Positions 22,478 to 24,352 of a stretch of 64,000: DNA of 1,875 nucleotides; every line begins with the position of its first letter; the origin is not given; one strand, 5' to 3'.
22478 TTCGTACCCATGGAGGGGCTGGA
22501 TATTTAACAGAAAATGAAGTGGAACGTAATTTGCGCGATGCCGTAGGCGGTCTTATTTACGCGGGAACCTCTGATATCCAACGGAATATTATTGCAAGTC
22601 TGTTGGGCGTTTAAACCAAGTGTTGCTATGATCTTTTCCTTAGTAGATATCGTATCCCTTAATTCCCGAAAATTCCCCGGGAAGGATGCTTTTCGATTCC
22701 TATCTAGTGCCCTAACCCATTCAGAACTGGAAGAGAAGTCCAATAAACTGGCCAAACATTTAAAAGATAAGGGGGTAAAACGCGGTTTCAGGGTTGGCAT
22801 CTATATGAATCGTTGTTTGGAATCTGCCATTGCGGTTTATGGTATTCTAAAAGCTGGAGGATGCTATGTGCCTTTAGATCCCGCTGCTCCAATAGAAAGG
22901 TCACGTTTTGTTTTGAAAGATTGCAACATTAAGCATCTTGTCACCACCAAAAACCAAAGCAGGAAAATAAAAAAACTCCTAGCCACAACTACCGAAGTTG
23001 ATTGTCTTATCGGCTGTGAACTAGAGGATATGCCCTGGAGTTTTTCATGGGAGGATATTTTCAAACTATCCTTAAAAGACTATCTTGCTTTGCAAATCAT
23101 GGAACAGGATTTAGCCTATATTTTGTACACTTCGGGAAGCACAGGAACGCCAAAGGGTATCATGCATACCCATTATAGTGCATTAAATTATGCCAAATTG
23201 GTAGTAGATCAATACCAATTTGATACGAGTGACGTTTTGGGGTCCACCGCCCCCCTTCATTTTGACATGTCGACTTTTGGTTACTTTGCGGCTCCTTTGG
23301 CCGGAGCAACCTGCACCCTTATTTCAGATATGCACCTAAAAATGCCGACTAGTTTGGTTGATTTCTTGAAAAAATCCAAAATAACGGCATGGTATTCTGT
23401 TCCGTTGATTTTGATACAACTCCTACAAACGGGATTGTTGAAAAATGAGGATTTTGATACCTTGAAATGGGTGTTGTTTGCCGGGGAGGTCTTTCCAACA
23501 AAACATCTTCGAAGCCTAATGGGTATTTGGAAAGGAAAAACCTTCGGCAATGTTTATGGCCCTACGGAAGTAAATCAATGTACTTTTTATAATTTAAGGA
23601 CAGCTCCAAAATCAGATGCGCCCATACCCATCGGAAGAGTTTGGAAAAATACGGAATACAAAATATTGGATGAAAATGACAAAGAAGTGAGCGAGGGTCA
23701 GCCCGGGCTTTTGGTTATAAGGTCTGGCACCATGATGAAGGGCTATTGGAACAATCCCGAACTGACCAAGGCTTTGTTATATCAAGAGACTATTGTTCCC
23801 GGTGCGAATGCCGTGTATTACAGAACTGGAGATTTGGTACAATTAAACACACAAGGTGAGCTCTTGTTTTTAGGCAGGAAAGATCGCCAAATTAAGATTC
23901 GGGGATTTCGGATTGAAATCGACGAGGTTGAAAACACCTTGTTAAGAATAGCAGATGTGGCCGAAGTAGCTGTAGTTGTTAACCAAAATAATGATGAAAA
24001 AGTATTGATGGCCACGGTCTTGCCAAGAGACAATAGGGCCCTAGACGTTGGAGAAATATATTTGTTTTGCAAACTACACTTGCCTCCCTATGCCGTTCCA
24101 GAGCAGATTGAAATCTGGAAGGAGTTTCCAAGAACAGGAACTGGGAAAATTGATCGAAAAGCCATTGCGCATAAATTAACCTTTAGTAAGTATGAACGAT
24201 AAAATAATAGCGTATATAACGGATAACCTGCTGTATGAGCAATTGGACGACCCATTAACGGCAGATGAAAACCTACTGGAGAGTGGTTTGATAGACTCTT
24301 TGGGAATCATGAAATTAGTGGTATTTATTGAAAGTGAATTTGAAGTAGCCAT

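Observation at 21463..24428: Dehydrogenase / A-enzyme / carrier-protein cassette resembling the prolyl-S-PCP to pyrrolyl-S-PCP starter pathway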

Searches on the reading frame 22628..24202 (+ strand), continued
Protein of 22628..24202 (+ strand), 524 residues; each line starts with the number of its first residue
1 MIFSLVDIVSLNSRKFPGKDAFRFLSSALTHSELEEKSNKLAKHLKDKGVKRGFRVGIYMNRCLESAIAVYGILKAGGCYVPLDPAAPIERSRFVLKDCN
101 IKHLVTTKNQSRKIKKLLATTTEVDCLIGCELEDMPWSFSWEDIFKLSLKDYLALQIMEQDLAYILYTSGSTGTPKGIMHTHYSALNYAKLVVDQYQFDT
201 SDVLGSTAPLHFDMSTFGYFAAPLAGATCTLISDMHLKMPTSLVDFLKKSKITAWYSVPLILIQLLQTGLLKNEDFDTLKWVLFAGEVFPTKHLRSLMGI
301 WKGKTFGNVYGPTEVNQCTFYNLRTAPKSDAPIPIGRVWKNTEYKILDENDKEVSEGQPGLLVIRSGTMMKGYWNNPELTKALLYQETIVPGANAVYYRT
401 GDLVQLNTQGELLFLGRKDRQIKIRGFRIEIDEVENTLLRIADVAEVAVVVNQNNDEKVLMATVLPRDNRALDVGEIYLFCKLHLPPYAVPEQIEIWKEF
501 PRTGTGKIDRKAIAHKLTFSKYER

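Call 50: search_protein_families(library=ncbifam, proteins=[L040:11621-12886:+, L040:14650-16011:+, L040:8755-9900:+, L040:9983-11602:+], max_evalue=1e-10)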
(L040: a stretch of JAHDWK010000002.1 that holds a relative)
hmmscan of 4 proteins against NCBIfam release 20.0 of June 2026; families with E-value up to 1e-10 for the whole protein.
L040:11621-12886:+ (421 aa): 16 families
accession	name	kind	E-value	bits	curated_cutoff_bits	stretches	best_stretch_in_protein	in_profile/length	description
NF033113.0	halo_ClmS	equivalog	1.6e-50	172.2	900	1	3-359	4-359/570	chloramphenicol-biosynthetic FADH2-dependent halogenase CmlS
TIGR02032.1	GG-red-SF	subfamily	4.5e-39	134.9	158.8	1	3-321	2-297/297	geranylgeranyl reductase family protein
NF049967.1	QhpG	equivalog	4.6e-31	108.2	240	1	4-318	1-283/423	flavin-dependent monooxygenase QhpG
NF038171.1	maturase_LodB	equivalog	3.7e-30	105.2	400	1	3-345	1-333/361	lysine-epsilon-oxidase maturase LodB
NF041160.1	DGGPL_Thplmales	equivalog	1.3e-26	93.5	780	1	3-343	5-332/396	digeranylgeranylglycerophospholipid reductase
NF041080.1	DGGGPL_reductase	equivalog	7.9e-26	90.9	580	1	3-339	3-329/447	digeranylgeranylglycerophospholipid reductase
NF004835.0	PRK06185.1-4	equivalog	7.2e-22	77.7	601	1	3-338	12-339/411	FAD-dependent oxidoreductase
NF038174.1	maturase_GoxB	equivalog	2.8e-20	72.7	400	1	3-347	2-333/358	glycine oxidase maturase GoxB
NF004834.1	PRK06185.1-3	subfamily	7.5e-20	71.1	500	1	3-336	9-334/420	FAD-dependent oxidoreductase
NF004833.1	PRK06185.1-1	subfamily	5.4e-16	58.3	488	1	4-337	5-331/403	FAD-dependent oxidoreductase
NF007450.0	PRK10015.1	subfamily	8.7e-14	51.1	466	0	3-175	7-174/429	FAD-dependent oxidoreductase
NF007542.0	PRK10157.1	subfamily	9.9e-13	47.6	610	0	3-173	7-172/428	FAD-dependent oxidoreductase FixC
TIGR01988.1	Ubi-OHases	subfamily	1.1e-11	44.3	224.65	1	3-343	1-336/387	ubiquinone biosynthesis hydroxylase, UbiH/UbiF/VisC/COQ6 family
NF045655.1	MkRedMenJ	equivalog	1.1e-11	44.3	700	1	2-322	5-316/406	menaquinone reductase MenJ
TIGR02023.1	BchP-ChlP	subfamily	2.8e-11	43.1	343.3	0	3-208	2-195/388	geranylgeranyl diphosphate reductase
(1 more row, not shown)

L040:14650-16011:+ (453 aa): 14 families
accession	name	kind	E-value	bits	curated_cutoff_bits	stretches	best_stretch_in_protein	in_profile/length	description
NF033113.0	halo_ClmS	equivalog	5.8e-43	147.2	900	1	3-331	3-322/570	chloramphenicol-biosynthetic FADH2-dependent halogenase CmlS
NF049967.1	QhpG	equivalog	2e-35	122.5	240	1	5-349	1-306/423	flavin-dependent monooxygenase QhpG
TIGR02032.1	GG-red-SF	subfamily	1e-31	110.8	158.8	1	4-330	2-297/297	geranylgeranyl reductase family protein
NF038171.1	maturase_LodB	equivalog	1.6e-21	76.8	400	1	4-340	1-321/361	lysine-epsilon-oxidase maturase LodB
NF038174.1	maturase_GoxB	equivalog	9.7e-19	67.6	400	1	4-176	2-162/358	glycine oxidase maturase GoxB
NF004834.1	PRK06185.1-3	subfamily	5.4e-18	65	500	1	2-336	7-325/420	FAD-dependent oxidoreductase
TIGR02023.1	BchP-ChlP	subfamily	1.5e-17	63.7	343.3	1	4-343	2-312/388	geranylgeranyl diphosphate reductase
NF004833.1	PRK06185.1-1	subfamily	3e-16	59.2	488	1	2-330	2-315/403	FAD-dependent oxidoreductase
NF041080.1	DGGGPL_reductase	equivalog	3.6e-16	59.1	580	1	4-331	3-312/447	digeranylgeranylglycerophospholipid reductase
NF045655.1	MkRedMenJ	equivalog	4.7e-16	58.7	700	1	2-331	4-316/406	menaquinone reductase MenJ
NF004835.0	PRK06185.1-4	equivalog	7.9e-15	54.5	601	1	2-335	10-327/411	FAD-dependent oxidoreductase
NF041160.1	DGGPL_Thplmales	equivalog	4e-14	52.3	780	1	3-333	4-313/396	digeranylgeranylglycerophospholipid reductase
NF004780.0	PRK06126.1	subfamily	1.3e-11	43.5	445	0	2-185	8-203/552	hypothetical protein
NF005313.0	PRK06847.1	subfamily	7.9e-11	41.5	372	0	3-155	5-151/375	hypothetical protein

L040:8755-9900:+ (381 aa): 22 families
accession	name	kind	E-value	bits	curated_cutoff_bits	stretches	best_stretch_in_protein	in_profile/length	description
NF053553.1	prodigi_MBC_PigA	equivalog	3.7e-137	457.5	500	1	1-381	1-381/381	prodigiosin MBC biosynthesis dehydrogenase PigA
NF045652.1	ProlPCPDhRedW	equivalog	5.6e-127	423.6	650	1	11-381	6-375/376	L-prolyl-[peptidyl-carrier protein] dehydrogenase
NF042972.1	AcrlCoAredClosAcrC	equivalog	1.6e-99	333.1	640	1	1-377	1-374/378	acryloyl-CoA reductase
NF058590.1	AcCoDHFadEBacil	equivalog_domain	2.8e-75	254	600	1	5-379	21-410/586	acyl-CoA dehydrogenase FadE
NF045552.1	GlutCoADH_Des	equivalog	1.3e-74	251.7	470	1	1-376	1-376/387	glutaryl-CoA dehydrogenase Acd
NF042439.1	SulpropCoADesulf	equivalog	1.1e-66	225.1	600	1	15-377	3-368/379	3-sulfinopropanoyl-CoA desulfinase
NF043006.1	CyhCrbnylCoADH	equivalog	3.3e-62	210.7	650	1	9-376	8-372/380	cyclohexane-1-carbonyl-CoA dehydrogenase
NF008997.0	PRK12341.1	equivalog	1.4e-60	205.4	537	1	1-371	1-368/382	acyl-CoA dehydrogenase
TIGR03207.1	cyc_hxne_CoA_dh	equivalog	7.6e-50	169.7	575.35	1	6-376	2-368/372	cyclohexanecarboxyl-CoA dehydrogenase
NF002885.1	PRK03354.1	equivalog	2.2e-47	161.9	540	1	1-371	1-365/378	crotonobetainyl-CoA dehydrogenase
NF052270.1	Staph_DH_FadE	equivalog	7.7e-37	127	600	1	100-377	117-391/400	acyl-CoA dehydrogenase FadE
TIGR03203.1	pimD_small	equivalog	1.6e-29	103.2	652.7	1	2-351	1-348/378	pimeloyl-CoA dehydrogenase small subunit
TIGR03204.1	pimC_large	equivalog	2.3e-25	89.3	623.85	1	2-313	1-311/395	pimeloyl-CoA dehydrogenase large subunit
NF049984.1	Rv1679_FadE16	equivalog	1.2e-23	83.9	600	1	29-371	17-357/371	Rv1679 family acyl-CoA dehydrogenase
NF007000.1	PRK09463.1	subfamily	1.2e-23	83.4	600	1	33-346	70-399/726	acyl-CoA dehydrogenase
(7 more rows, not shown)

L040:9983-11602:+ (539 aa): 101 families (the best 25 are shown)
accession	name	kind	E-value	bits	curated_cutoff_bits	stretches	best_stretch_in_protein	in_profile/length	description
TIGR01733.1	AA-adenyl-dom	subfamily_domain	7.5e-116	387.3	317.4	1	35-464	1-409/409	amino acid adenylation domain-containing protein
NF004282.0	PRK05691.1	subfamily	6.8e-93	311.1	4090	2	145-537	3846-4230/4334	non-ribosomal peptide synthase/polyketide synthase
NF041803.1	NRPS_SolG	exception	2.5e-92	310.2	2200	1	12-529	565-1070/1163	solanimycin non-ribosomal peptide synthetase SolG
TIGR03098.1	ligase_PEP_1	hypoth_equivalog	8.3e-87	291.8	592.35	1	11-530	3-515/517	acyl-CoA ligase (AMP-forming), exosortase A system-associated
NF004837.0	PRK06187.1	subfamily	7.9e-86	288.4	476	1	3-531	3-520/531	long-chain-fatty-acid--CoA ligase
NF003417.0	PRK04813.1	subfamily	8.4e-83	278.6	476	1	9-530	4-500/505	D-alanine--poly(phosphoribitol) ligase subunit DltA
NF038078.1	NRPS_MxcG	equivalog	9.4e-79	265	2300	1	11-535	459-962/1442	myxochelin non-ribosomal peptide synthetase MxcG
TIGR01734.1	D-ala-DACP-lig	equivalog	2e-78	264.2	559.85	1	11-530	3-499/504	D-alanine--poly(phosphoribitol) ligase subunit DltA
NF006182.0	PRK08316.1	subfamily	3.5e-75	253.5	663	1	10-531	13-515/523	fatty acyl-CoA synthetase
NF047350.1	aureusi_NRPS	equivalog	7.8e-74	248.6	2500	1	19-529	424-891/2373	aureusimine non-ribosomal peptide synthetase AusA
NF006181.0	PRK08314.1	subfamily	3.4e-69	233.6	705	1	9-533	25-554/563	long-chain-fatty-acid--CoA ligase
NF007605.2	PRK10252.1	equivalog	6.3e-67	226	2400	1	11-530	457-958/1292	enterobactin non-ribosomal peptide synthetase EntF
NF004808.0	PRK06155.1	equivalog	1.6e-59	201.6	722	1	12-536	25-525/542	ATP-dependent acyl-CoA ligase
NF004822.0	PRK06178.1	equivalog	1.4e-55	189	782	1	10-532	39-566/571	acyl-CoA synthetase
TIGR02262.1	benz_CoA_lig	subfamily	7.7e-55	186.5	375.25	1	4-530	3-506/508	benzoate-CoA ligase family protein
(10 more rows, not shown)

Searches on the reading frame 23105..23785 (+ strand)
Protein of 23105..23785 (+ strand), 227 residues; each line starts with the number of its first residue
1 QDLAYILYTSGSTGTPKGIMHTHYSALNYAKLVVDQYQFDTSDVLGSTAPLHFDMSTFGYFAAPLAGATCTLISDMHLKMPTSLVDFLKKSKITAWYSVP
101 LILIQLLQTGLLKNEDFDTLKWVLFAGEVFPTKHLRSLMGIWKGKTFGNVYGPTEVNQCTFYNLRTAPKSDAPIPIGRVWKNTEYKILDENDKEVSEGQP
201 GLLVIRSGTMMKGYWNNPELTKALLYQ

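Call 14: search_solved_structures(query=window:23105-23785:+, max_evalue=1e-10, show_alignments=5)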
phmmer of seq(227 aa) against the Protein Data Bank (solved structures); distinct sequences matched with E-value up to 1e-10: 94 (the best 60 are shown).
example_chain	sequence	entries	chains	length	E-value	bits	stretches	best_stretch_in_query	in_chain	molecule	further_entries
6o6e_B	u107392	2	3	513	1.5e-45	158.8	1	2-218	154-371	L-proline--[L-prolyl-carrier protein] ligase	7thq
6mfy_A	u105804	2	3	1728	9.2e-37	130.1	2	2-222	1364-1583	Linear gramicidin synthase subunit A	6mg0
6mfz_A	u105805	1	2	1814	1.1e-36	129.9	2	2-222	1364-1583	Linear gramicidin synthase subunit A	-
9be3_A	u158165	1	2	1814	1.1e-36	129.9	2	2-222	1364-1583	Linear gramicidin synthase subunit A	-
9be4_A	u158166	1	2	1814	1.1e-36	129.9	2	2-222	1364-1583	Linear gramicidin synthase subunit A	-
9meh_A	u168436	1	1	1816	1.1e-36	129.9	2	2-222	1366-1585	Linear gramicidin synthase subunit A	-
8xjz_C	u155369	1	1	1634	3e-29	105.5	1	2-222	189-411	Peptide synthetase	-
8yyr_A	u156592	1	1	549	3e-28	102.2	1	2-225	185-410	Putative ATP-dependent b-aminoacyl-ACP synthetase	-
7dq5_A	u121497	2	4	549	3e-28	102.2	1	2-225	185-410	Putative ATP-dependent b-aminoacyl-ACP synthetase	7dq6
7thn_B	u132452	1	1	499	4.2e-28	101.8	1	3-192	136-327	L-proline--[L-prolyl-carrier protein] ligase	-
4d4g_A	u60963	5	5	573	9.3e-28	100.6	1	2-222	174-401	APNAA1 | APNA A1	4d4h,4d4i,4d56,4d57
8yyq_A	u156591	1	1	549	2e-27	99.5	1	2-225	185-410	Putative ATP-dependent b-aminoacyl-ACP synthetase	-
6m01_A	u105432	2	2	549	5.4e-27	98.1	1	2-225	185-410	Putative ATP-dependent b-aminoacyl-ACP synthetase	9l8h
3fcc_A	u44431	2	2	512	7e-26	94.5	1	4-223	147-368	D-alanine--poly(phosphoribitol) ligase subunit 1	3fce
3dhv_A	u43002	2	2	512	7e-26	94.5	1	4-223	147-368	D-alanine-poly(phosphoribitol) ligase | D-alanine--poly(phosphoribitol) ligase subunit 1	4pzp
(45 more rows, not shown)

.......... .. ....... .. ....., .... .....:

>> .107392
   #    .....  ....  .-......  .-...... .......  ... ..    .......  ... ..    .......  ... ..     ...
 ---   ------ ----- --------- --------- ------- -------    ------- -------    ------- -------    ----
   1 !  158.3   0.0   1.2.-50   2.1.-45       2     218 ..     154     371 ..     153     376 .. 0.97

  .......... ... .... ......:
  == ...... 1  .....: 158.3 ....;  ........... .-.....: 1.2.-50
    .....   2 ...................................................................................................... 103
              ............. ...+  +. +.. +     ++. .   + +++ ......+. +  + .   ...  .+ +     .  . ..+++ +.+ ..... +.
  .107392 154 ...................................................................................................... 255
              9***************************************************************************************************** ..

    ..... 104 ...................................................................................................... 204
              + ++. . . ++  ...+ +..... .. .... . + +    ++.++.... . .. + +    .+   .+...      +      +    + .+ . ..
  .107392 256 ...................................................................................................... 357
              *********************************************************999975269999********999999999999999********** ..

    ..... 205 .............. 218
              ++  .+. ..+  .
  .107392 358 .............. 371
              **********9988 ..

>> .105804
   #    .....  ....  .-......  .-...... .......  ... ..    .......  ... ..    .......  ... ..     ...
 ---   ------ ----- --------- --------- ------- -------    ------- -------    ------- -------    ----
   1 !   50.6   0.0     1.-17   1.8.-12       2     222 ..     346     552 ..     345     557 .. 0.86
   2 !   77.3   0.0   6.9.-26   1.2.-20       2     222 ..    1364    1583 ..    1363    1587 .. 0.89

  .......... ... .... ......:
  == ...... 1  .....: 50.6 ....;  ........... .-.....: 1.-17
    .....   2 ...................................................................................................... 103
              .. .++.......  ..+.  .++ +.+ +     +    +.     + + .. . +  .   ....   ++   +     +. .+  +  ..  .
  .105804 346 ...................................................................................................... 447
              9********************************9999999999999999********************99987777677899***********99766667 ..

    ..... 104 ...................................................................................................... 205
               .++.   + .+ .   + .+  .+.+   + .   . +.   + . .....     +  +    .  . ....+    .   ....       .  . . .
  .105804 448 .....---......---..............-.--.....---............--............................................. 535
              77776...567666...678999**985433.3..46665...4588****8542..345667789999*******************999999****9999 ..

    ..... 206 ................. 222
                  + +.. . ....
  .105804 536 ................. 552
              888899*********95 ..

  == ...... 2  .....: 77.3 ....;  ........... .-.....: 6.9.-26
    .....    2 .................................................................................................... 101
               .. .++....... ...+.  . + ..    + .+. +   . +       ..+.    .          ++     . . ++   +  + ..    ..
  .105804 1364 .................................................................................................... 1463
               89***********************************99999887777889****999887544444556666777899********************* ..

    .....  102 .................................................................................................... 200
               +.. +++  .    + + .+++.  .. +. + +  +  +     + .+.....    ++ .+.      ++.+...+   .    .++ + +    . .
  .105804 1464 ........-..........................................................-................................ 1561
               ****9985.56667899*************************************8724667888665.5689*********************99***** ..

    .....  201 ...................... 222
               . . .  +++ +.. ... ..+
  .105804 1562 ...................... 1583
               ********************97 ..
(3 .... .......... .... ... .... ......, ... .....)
